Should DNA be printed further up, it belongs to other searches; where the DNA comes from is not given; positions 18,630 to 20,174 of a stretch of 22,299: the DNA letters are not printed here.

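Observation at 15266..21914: Respiratory-type octahaem/NrfH module inserted into a sigma-54-type glnK-amt nitrogen-regulation locus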

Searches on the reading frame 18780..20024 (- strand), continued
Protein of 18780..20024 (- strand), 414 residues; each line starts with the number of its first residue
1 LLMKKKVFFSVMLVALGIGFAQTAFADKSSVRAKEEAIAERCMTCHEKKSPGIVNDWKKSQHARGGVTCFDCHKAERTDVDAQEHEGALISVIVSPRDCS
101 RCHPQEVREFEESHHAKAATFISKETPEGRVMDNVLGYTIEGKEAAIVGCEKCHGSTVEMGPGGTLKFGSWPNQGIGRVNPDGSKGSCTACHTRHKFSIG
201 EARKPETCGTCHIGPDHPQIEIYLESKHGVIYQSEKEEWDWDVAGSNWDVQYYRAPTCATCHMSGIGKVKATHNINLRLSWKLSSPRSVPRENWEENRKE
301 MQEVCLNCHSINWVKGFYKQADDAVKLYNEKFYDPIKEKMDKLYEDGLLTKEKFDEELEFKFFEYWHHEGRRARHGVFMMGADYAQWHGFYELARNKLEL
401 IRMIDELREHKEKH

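Call 12: find_homologous_proteins(query=window:18780-20018:-)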
Query window:18780-20018:- (412 aa): 7180 proteins with E <= 0.001 among 8000 candidates; the best 120 are listed.
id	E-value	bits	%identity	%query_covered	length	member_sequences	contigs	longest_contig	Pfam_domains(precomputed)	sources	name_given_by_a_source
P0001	5.9e-264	893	88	100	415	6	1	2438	PF09699.16,PF14537.12,PF13435.12,PF13447.12,PF14522.12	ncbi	-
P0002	1.1e-241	820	83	95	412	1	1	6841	PF09699.16,PF14537.12,PF13435.12,PF03264.20,PF13447.12,PF14522.12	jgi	jgi:hypothetical protein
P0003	1.1e-236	803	79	100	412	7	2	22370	PF09699.16,PF14537.12,PF13435.12,PF13447.12,PF14522.12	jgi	jgi:hypothetical protein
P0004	4.0e-232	788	79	99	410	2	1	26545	PF09699.16,PF14537.12,PF13435.12,PF13447.12,PF14522.12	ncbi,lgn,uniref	ncbi:Hydroxylamine oxidoreductase (Fragment) [hydrothermal vent metagenome]|uniref:Hydroxylamine oxi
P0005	1.7e-229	780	77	99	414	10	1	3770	PF09699.16,PF14537.12,PF13435.12,PF13447.12,PF14522.12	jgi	-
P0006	5.1e-224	762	79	95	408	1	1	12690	PF09699.16,PF14537.12,PF13435.12,PF13447.12,PF14522.12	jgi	-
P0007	6.0e-224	762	77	98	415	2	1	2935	PF09699.16,PF14537.12,PF13435.12,PF13447.12,PF14522.12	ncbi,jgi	-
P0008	3.8e-223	759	74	100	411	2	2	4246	PF09699.16,PF14537.12,PF13435.12,PF13447.12,PF14522.12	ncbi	-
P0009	3.6e-222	756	75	98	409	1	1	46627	PF09699.16,PF14537.12,PF13435.12,PF13447.12,PF14522.12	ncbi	-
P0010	1.1e-210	718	72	97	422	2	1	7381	PF09699.16,PF14537.12,PF13435.12,PF13447.12,PF14522.12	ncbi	-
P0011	2.6e-205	700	71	98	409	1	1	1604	PF09699.16,PF14537.12,PF13435.12,PF13447.12,PF14522.12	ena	-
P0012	6.3e-202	689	75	89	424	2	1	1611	PF09699.16,PF14537.12,PF13435.12,PF13447.12,PF14522.12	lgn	-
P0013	1.5e-176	605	61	95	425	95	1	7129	PF09699.16,PF14537.12,PF13435.12,PF13447.12,PF14522.12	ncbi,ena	-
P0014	1.7e-176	605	61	100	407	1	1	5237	PF09699.16,PF14537.12,PF13435.12,PF13447.12,PF14522.12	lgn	-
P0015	1.6e-175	602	63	94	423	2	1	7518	PF14537.12,PF13435.12,PF13447.12,PF14522.12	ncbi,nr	ncbi:MAG: hydroxylamine oxidoreductase [Nitrospinae bacterium]|nr:hydroxylamine oxidoreductase [Nitr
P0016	9.8e-174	596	60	99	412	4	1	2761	PF14537.12,PF13435.12,PF02085.22,PF13447.12,PF14522.12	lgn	-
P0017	1.2e-172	593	60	100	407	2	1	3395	PF09699.16,PF14537.12,PF13435.12,PF13447.12,PF14522.12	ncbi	-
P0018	7.8e-172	590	62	92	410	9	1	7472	PF09699.16,PF14537.12,PF13435.12,PF13447.12,PF14522.12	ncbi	-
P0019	2.8e-171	588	66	90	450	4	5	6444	PF09699.16,PF14537.12,PF13435.12,PF02085.22,PF13447.12,PF14522.12,PF22113.2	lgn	-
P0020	1.1e-170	586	61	99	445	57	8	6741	PF14537.12,PF13435.12,PF13447.12,PF14522.12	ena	-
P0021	1.1e-170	586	63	92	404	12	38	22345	PF09699.16,PF14537.12,PF13435.12,PF13447.12,PF14522.12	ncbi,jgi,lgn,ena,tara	tara:strand:+ start:2078 stop:3292 length:1215 start_codon:yes stop_codon:yes gene_type:complete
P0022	3.0e-170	585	60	97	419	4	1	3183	PF09699.16,PF14537.12,PF13435.12,PF13447.12,PF14522.12,PF22113.2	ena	-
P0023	3.7e-170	584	59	99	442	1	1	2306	PF14537.12,PF13435.12,PF02085.22,PF13447.12,PF14522.12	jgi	jgi:hypothetical protein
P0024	8.6e-170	583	58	100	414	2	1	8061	PF09699.16,PF14537.12,PF13435.12,PF13447.12,PF14522.12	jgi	-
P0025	2.4e-169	582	60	99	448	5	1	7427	PF14537.12,PF13435.12,PF13447.12,PF14522.12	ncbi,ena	ncbi:MAG: multiheme c-type cytochrome [Nitrospinota bacterium]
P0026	2.5e-169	582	59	95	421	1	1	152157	PF09699.16,PF14537.12,PF13435.12,PF13447.12,PF14522.12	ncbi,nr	ncbi:MAG: hydroxylamine oxidoreductase [Nitrospirae bacterium]|nr:hydroxylamine oxidoreductase [Nitr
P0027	2.1e-168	578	59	99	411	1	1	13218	PF14537.12,PF13435.12,PF13447.12,PF14522.12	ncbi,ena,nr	ncbi:MAG: hydroxylamine oxidoreductase [Planctomycetes bacterium]|nr:hydroxylamine oxidoreductase [P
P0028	6.7e-168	577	58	95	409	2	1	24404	PF14537.12,PF13435.12,PF13447.12,PF14522.12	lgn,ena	-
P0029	8.5e-168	577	59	98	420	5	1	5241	PF14537.12,PF13435.12,PF02085.22,PF13447.12,PF14522.12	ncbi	-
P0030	1.7e-167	576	59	98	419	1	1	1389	PF14537.12,PF13435.12,PF13447.12,PF14522.12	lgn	-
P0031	6.5e-167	574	59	98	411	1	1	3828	PF09699.16,PF14537.12,PF13435.12,PF13447.12,PF14522.12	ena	-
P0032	1.3e-164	566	58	98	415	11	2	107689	PF09699.16,PF14537.12,PF13435.12,PF02335.21,PF13447.12,PF14522.12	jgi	jgi:hypothetical protein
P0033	2.1e-163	562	57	98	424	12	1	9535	PF09699.16,PF14537.12,PF13435.12,PF13447.12,PF14522.12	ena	-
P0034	1.0e-157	543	55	99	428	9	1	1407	PF09699.16,PF14537.12,PF13435.12,PF22678.2,PF13447.12,PF14522.12,PF22113.2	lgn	-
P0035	4.3e-157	541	54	100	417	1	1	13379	PF09699.16,PF14537.12,PF13435.12,PF02085.22,PF02335.21,PF13447.12,PF14522.12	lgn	-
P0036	8.1e-151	521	55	98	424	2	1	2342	PF09699.16,PF14537.12,PF13435.12,PF13447.12,PF14522.12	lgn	-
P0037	3.4e-149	515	54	99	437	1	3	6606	PF14537.12,PF13435.12,PF02335.21,PF13447.12,PF14522.12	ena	-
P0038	2.7e-143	496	54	90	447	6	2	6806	PF09699.16,PF14537.12,PF13435.12,PF03264.20,PF02335.21,PF13447.12,PF14522.12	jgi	-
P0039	7.4e-142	491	54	94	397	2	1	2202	PF14537.12,PF13435.12,PF13447.12,PF14522.12,PF22113.2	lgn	-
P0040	2.5e-139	483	56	85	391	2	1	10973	PF14537.12,PF13435.12,PF13447.12,PF14522.12,PF22113.2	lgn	-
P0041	3.4e-136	472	52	96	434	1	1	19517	PF09699.16,PF14537.12,PF13435.12,PF13447.12,PF14522.12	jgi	-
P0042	1.5e-134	467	51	98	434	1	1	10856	PF09699.16,PF14537.12,PF13435.12,PF13447.12,PF14522.12,PF22113.2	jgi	jgi:hypothetical protein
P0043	1.6e-134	467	51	98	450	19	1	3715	PF14537.12,PF13435.12,PF13447.12,PF14522.12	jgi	-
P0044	1.5e-132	460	50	98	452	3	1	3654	PF09699.16,PF14537.12,PF13435.12,PF13447.12,PF14522.12,PF22113.2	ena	-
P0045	3.7e-132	459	50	98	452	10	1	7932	PF13435.12,PF13447.12,PF14522.12,PF22113.2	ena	-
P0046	6.3e-132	458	49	98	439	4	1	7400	PF14537.12,PF13435.12,PF13447.12,PF14522.12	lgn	-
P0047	7.0e-132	458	51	92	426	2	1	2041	PF09699.16,PF14537.12,PF13435.12,PF13447.12,PF14522.12,PF22113.2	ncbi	-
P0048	1.5e-131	457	50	98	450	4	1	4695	PF09699.16,PF14537.12,PF13435.12,PF13447.12,PF14522.12,PF22113.2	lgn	-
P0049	1.5e-131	457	50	97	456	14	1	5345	PF09699.16,PF14537.12,PF13435.12,PF13447.12,PF14522.12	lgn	-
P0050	3.2e-131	456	53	89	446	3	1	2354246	PF09699.16,PF14537.12,PF13435.12,PF13447.12,PF14522.12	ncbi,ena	-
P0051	4.3e-131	456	50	97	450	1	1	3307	PF09699.16,PF14537.12,PF13435.12,PF13447.12,PF14522.12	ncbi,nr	ncbi:MAG: cytochrome C552 [Ignavibacteriales bacterium]|nr:cytochrome C552 [Ignavibacteriales bacter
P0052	5.6e-131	455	51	90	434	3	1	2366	PF14537.12,PF13435.12,PF13447.12,PF14522.12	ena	-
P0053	8.7e-131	455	49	98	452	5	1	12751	PF13435.12,PF13447.12,PF14522.12,PF22113.2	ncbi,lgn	-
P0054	1.7e-130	454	54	87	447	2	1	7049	PF14537.12,PF13435.12,PF13447.12,PF14522.12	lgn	-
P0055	4.2e-130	452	50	94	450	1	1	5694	PF09699.16,PF13435.12,PF13447.12,PF14522.12,PF22113.2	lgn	-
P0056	8.4e-130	451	49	98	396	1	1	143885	PF09699.16,PF14537.12,PF13435.12,PF13447.12,PF14522.12,PF22113.2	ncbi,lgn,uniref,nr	ncbi:multiheme c-type cytochrome [Selenihalanaerobacter shriftii]|uniref:Seven times multi-haem cyto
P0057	8.4e-130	451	53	87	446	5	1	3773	PF14537.12,PF13435.12,PF13447.12,PF14522.12,PF22113.2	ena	-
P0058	1.3e-129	451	51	93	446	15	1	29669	PF14537.12,PF13435.12,PF13447.12,PF14522.12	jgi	jgi:hypothetical protein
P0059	1.3e-129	451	65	69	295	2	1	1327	PF14537.12,PF13435.12,PF13447.12,PF14522.12,PF22113.2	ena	-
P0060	1.4e-129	451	50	96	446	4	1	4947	PF09699.16,PF14537.12,PF13435.12,PF13447.12,PF14522.12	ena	-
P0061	2.5e-129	450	51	94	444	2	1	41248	PF14537.12,PF13435.12,PF13447.12,PF14522.12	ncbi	-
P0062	2.6e-129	450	54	86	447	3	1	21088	PF14537.12,PF13435.12,PF13447.12,PF14522.12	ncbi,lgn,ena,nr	ncbi:MAG: hypothetical protein LAO31_21320 [Acidobacteriia bacterium]|nr:hypothetical protein [Terri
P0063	2.7e-129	450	51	93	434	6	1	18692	PF14537.12,PF13435.12,PF13447.12,PF14522.12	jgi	jgi:hydroxylamine dehydrogenase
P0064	2.7e-129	450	50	97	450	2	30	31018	PF09699.16,PF14537.12,PF13435.12,PF13447.12,PF14522.12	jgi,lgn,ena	-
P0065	2.9e-129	450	50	97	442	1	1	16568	PF09699.16,PF14537.12,PF13435.12,PF13447.12,PF14522.12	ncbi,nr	ncbi:MAG TPA: cytochrome C552 [Deltaproteobacteria bacterium]|nr:cytochrome C552 [Deltaproteobacteri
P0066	2.9e-129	450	52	89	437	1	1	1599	PF09699.16,PF14537.12,PF13435.12,PF13447.12,PF14522.12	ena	-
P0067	3.3e-129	449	50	95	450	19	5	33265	PF09699.16,PF14537.12,PF13435.12,PF13447.12,PF14522.12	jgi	jgi:hypothetical protein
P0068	3.8e-129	449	52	90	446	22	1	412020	PF09699.16,PF14537.12,PF13435.12,PF13447.12,PF14522.12,PF22113.2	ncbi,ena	-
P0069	4.4e-129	449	51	92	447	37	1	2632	PF14537.12,PF13435.12,PF13447.12,PF14522.12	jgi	jgi:hydroxylamine dehydrogenase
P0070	4.6e-129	449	52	94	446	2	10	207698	PF09699.16,PF14537.12,PF13435.12,PF13447.12,PF14522.12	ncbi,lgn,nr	ncbi:MAG TPA: multiheme c-type cytochrome [Blastocatellia bacterium]|nr:multiheme c-type cytochrome 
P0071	4.9e-129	449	51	96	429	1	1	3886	PF09699.16,PF14537.12,PF13435.12,PF13447.12,PF14522.12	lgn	-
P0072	5.9e-129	449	52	93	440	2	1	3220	PF14537.12,PF13435.12,PF13447.12,PF14522.12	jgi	jgi:hypothetical protein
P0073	6.5e-129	448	50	94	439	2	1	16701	PF09699.16,PF14537.12,PF13435.12,PF13447.12,PF14522.12,PF22113.2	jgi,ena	-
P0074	7.7e-129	448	50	95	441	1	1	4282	PF09699.16,PF14537.12,PF13435.12,PF13447.12,PF14522.12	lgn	-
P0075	9.6e-129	448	51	93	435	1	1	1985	PF14537.12,PF13435.12,PF13447.12,PF14522.12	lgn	-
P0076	1.3e-128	447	50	95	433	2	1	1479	PF09699.16,PF14537.12,PF13435.12,PF13447.12,PF14522.12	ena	-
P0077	1.5e-128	447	50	91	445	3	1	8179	PF09699.16,PF14537.12,PF13435.12,PF13447.12,PF14522.12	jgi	-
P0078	2.2e-128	447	51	94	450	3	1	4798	PF09699.16,PF14537.12,PF13435.12,PF13447.12,PF14522.12,PF22113.2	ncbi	-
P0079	2.7e-128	446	50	94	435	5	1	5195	PF09699.16,PF14537.12,PF13435.12,PF13447.12,PF14522.12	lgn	-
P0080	2.9e-128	446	50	96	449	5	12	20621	PF09699.16,PF14537.12,PF13435.12,PF13447.12,PF14522.12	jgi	jgi:hydroxylamine dehydrogenase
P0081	3.0e-128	446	51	94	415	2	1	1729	PF09699.16,PF14537.12,PF13435.12,PF13447.12,PF14522.12,PF22113.2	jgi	jgi:hydroxylamine dehydrogenase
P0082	3.0e-128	446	53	91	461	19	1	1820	PF14537.12,PF13435.12,PF13447.12,PF14522.12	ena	-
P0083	3.1e-128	446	49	96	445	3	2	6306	PF09699.16,PF14537.12,PF13435.12,PF13447.12,PF14522.12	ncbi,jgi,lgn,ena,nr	ncbi:MAG TPA: cytochrome C552 [Nitrospiraceae bacterium]|nr:cytochrome C552 [Nitrospiraceae bacteriu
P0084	3.1e-128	446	50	96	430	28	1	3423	PF09699.16,PF14537.12,PF13435.12,PF13447.12,PF14522.12,PF22113.2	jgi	jgi:hydroxylamine dehydrogenase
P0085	3.4e-128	446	50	98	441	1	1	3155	PF09699.16,PF14537.12,PF13435.12,PF13447.12,PF14522.12,PF22113.2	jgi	-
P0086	3.9e-128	446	51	93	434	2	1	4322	PF09699.16,PF14537.12,PF13435.12,PF13447.12,PF14522.12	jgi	jgi:hydroxylamine dehydrogenase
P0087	5.5e-128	445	52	90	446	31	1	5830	PF09699.16,PF14537.12,PF13435.12,PF13447.12,PF14522.12,PF22113.2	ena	-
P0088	6.5e-128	445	51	94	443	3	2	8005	PF09699.16,PF14537.12,PF13435.12,PF13447.12,PF14522.12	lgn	-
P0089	7.7e-128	445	51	93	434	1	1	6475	PF09699.16,PF14537.12,PF13435.12,PF13447.12,PF14522.12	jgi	jgi:hydroxylamine dehydrogenase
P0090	8.0e-128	445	49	95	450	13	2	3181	PF09699.16,PF14537.12,PF13435.12,PF13447.12,PF14522.12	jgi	-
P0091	8.1e-128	445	56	78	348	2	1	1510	PF09699.16,PF14537.12,PF13435.12,PF13447.12,PF14522.12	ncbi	-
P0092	8.2e-128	445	52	86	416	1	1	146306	PF09699.16,PF14537.12,PF13435.12,PF13447.12,PF14522.12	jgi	jgi:hypothetical protein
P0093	8.3e-128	445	50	95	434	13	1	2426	PF14537.12,PF13435.12,PF13447.12,PF14522.12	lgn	-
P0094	9.6e-128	445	50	95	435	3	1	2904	PF14537.12,PF13435.12,PF13447.12,PF14522.12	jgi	jgi:formate-dependent nitrite reductase cytochrome c552 subunit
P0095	1.0e-127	444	50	93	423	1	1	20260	PF09699.16,PF14537.12,PF13435.12,PF13447.12,PF14522.12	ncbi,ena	-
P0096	1.2e-127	444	50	94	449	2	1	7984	PF09699.16,PF14537.12,PF13435.12,PF13447.12,PF14522.12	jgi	jgi:hypothetical protein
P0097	1.3e-127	444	50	94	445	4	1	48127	PF09699.16,PF14537.12,PF13435.12,PF13447.12,PF14522.12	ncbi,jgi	jgi:hypothetical protein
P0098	1.5e-127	444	52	87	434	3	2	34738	PF14537.12,PF13435.12,PF13447.12,PF14522.12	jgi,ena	-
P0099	1.5e-127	444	50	96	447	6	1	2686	PF14537.12,PF13435.12,PF13447.12,PF14522.12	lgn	-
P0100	1.5e-127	444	51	95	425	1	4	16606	PF09699.16,PF14537.12,PF13435.12,PF13447.12,PF14522.12,PF22113.2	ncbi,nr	ncbi:MAG: hypothetical protein A3G39_01645 [Deltaproteobacteria bacterium RIFCSPLOWO2_12_FULL_43_16]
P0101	1.5e-127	444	49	98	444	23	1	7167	PF09699.16,PF14537.12,PF13435.12,PF13447.12,PF14522.12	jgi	-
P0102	1.6e-127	444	51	93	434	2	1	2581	PF09699.16,PF14537.12,PF13435.12,PF13447.12,PF14522.12,PF22113.2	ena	-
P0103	1.6e-127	444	51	91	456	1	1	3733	PF09699.16,PF14537.12,PF13435.12,PF13447.12,PF14522.12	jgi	jgi:hydroxylamine dehydrogenase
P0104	1.7e-127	444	49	95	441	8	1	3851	PF14537.12,PF13435.12,PF13447.12,PF14522.12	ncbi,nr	ncbi:MAG: cytochrome c3 family protein [Deltaproteobacteria bacterium]|nr:cytochrome c3 family prote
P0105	1.7e-127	444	50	96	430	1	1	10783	PF14537.12,PF13435.12,PF13447.12,PF14522.12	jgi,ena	-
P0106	1.8e-127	444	51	93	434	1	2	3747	PF14537.12,PF13435.12,PF13447.12,PF14522.12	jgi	jgi:hydroxylamine dehydrogenase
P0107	2.8e-127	443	47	99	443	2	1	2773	PF14537.12,PF13435.12,PF13447.12,PF14522.12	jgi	jgi:hypothetical protein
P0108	3.0e-127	443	49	96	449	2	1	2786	PF09699.16,PF14537.12,PF13435.12,PF13447.12,PF14522.12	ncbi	-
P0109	3.8e-127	443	48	99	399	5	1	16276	PF09699.16,PF14537.12,PF13435.12,PF02085.22,PF13447.12,PF14522.12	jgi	-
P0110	3.9e-127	443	48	94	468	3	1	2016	PF09699.16,PF14537.12,PF13435.12,PF13447.12,PF14522.12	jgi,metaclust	metaclust:\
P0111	4.5e-127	442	51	94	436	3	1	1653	PF13435.12,PF13447.12,PF14522.12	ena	-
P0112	5.2e-127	442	52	87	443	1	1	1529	PF14537.12,PF13435.12,PF13447.12,PF14522.12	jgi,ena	-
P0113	5.7e-127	442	52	92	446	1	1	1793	PF09699.16,PF14537.12,PF13435.12,PF13447.12,PF14522.12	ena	-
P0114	6.7e-127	442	49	94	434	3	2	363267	PF09699.16,PF14537.12,PF13435.12,PF13447.12,PF14522.12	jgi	jgi:hypothetical protein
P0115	9.3e-127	441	50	93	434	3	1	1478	PF09699.16,PF14537.12,PF13435.12,PF13447.12,PF14522.12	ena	-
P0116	1.1e-126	441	48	97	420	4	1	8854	PF09699.16,PF14537.12,PF13435.12,PF13447.12,PF14522.12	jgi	jgi:hydroxylamine dehydrogenase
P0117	1.1e-126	441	49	96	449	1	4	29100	PF09699.16,PF14537.12,PF13435.12,PF13447.12,PF14522.12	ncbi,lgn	-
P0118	1.2e-126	441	47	98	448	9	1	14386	PF09699.16,PF13435.12,PF13447.12,PF14522.12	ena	-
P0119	1.2e-126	441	49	94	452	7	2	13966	PF09699.16,PF14537.12,PF13435.12,PF13447.12,PF14522.12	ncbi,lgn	-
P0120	1.3e-126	441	51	94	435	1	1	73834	PF14537.12,PF13435.12,PF13447.12,PF14522.12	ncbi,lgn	ncbi:MAG: multiheme c-type cytochrome [Terriglobia bacterium]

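Call 18: find_related_loci(query=A1, collection=genome_contigs, flank=10000)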
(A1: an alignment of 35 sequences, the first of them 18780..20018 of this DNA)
Query A1 (412 aa) in genome_contigs; peptide patterns used: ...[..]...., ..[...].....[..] (x = any residue, [..] = any of these).
600 stretches matched a pattern (row limit reached: there are more); 586 encode a relative of the query (tblastn E <= 1e-3); the best 80 are kept; 80 distinct loci.
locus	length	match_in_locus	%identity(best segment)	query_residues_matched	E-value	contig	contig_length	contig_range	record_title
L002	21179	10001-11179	50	9-407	1e-133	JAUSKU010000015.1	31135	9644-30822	MAG: Deltaproteobacteria bacterium isolate E14_metabat.bin.78 E14_k141_951650, whole genome shotgun sequence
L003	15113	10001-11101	51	35-407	3e-133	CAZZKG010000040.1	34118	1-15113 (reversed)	MAG TPA_asm: uncultured Gemmatimonadota bacterium isolate binchicken_co275_191 genome assembly, contig: NODE_1334_length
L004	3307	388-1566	50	9-407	3e-137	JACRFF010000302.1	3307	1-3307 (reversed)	MAG: Ignavibacteriales bacterium isolate NC_groundwater_1718_Pr3_B-0.1um_52_8 SR-2_scaffold_141_3104456, whole genome sh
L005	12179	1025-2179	51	5-394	2e-131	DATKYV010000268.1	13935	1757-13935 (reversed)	MAG TPA_asm: Terriglobia bacterium isolate SMAG_U14228 k141_1844914, whole genome shotgun sequence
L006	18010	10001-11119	51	5-394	2e-131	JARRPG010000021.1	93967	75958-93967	MAG: Desulfuromonadales bacterium isolate Spart_170_MAG scaffold_73, whole genome shotgun sequence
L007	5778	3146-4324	49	9-407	1e-130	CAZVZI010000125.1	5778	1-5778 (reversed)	MAG TPA_asm: uncultured Thermodesulfobacteriota bacterium isolate SRP062349_co5_66 genome assembly, contig: NODE_9408_le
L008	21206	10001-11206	49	5-405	6e-129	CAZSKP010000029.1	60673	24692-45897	MAG TPA_asm: uncultured bacterium isolate binchicken_co294_12 genome assembly, contig: NODE_823_length_60673_cov_7.85063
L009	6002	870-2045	48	1-394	2e-128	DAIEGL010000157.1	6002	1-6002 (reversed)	MAG TPA_asm: Geobacter sp. isolate clean984 k141_2734060, whole genome shotgun sequence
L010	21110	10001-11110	49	16-394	2e-127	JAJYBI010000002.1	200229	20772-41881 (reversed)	MAG: Deltaproteobacteria bacterium isolate BP8.bin75 NODE_68_length_200229_cov_2.326284, whole genome shotgun sequence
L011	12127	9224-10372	50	9-394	8e-128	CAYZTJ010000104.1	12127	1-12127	MAG TPA_asm: uncultured Nitrospira sp. isolate SRP237561_co1_51 genome assembly, contig: NODE_9800_length_12127_cov_11.4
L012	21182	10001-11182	48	9-407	2e-127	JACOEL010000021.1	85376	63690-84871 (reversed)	MAG: Nitrospira sp. isolate S2bin.17 NODE_214_length_85376_cov_47.140399, whole genome shotgun sequence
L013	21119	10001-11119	49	16-394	2e-127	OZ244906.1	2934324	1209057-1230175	MAG: bacterium isolate 988bfccd-3f86-43f9-a3c1-69845a0f5bc7 genome assembly, chromosome: 1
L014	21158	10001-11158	50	4-393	3e-127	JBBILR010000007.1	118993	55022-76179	MAG: Acidobacteriota bacterium isolate STF170223_bin_213 NODE_183_length_118993_cov_15.453909, whole genome shotgun sequ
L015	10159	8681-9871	48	1-411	3e-127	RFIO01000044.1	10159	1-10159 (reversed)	MAG: Deltaproteobacteria bacterium isolate J078 k99_79804, whole genome shotgun sequence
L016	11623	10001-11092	49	25-394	5e-127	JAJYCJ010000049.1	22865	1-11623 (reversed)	MAG: Acidobacteria bacterium isolate BP9.bin43 NODE_3966_length_22865_cov_6.847788, whole genome shotgun sequence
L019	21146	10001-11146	48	1-393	1e-126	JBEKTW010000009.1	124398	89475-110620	MAG: Bacteroidota bacterium isolate SPRUCE 567 SPRUCE_567_9, whole genome shotgun sequence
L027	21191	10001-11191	48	1-411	2e-125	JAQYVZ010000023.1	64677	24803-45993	MAG: Desulfuromonadales bacterium isolate Pyr_d60_bin35 Pyr_d60_bin.35.orig_d60_contig-145_389, whole genome shotgun seq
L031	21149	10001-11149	49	9-394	1e-124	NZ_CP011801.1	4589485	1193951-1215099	Nitrospira moscoviensis strain NSP M-1 chromosome, complete genome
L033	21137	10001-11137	48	1-394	2e-124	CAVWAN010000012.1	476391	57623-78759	MAG: uncultured Acidobacteriaceae bacterium isolate MFD03726.bin.2.160 genome assembly, contig: contig_15859, whole geno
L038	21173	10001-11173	48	1-394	8e-124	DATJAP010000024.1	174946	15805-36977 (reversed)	MAG TPA_asm: Nitrospirota bacterium isolate SMAG_U15330 k141_4624555, whole genome shotgun sequence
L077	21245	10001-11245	45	21-407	5e-119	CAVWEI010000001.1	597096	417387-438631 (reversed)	MAG: uncultured Gammaproteobacteria bacterium isolate MFD03804.bin.2.178 genome assembly, contig: contig_10275, whole ge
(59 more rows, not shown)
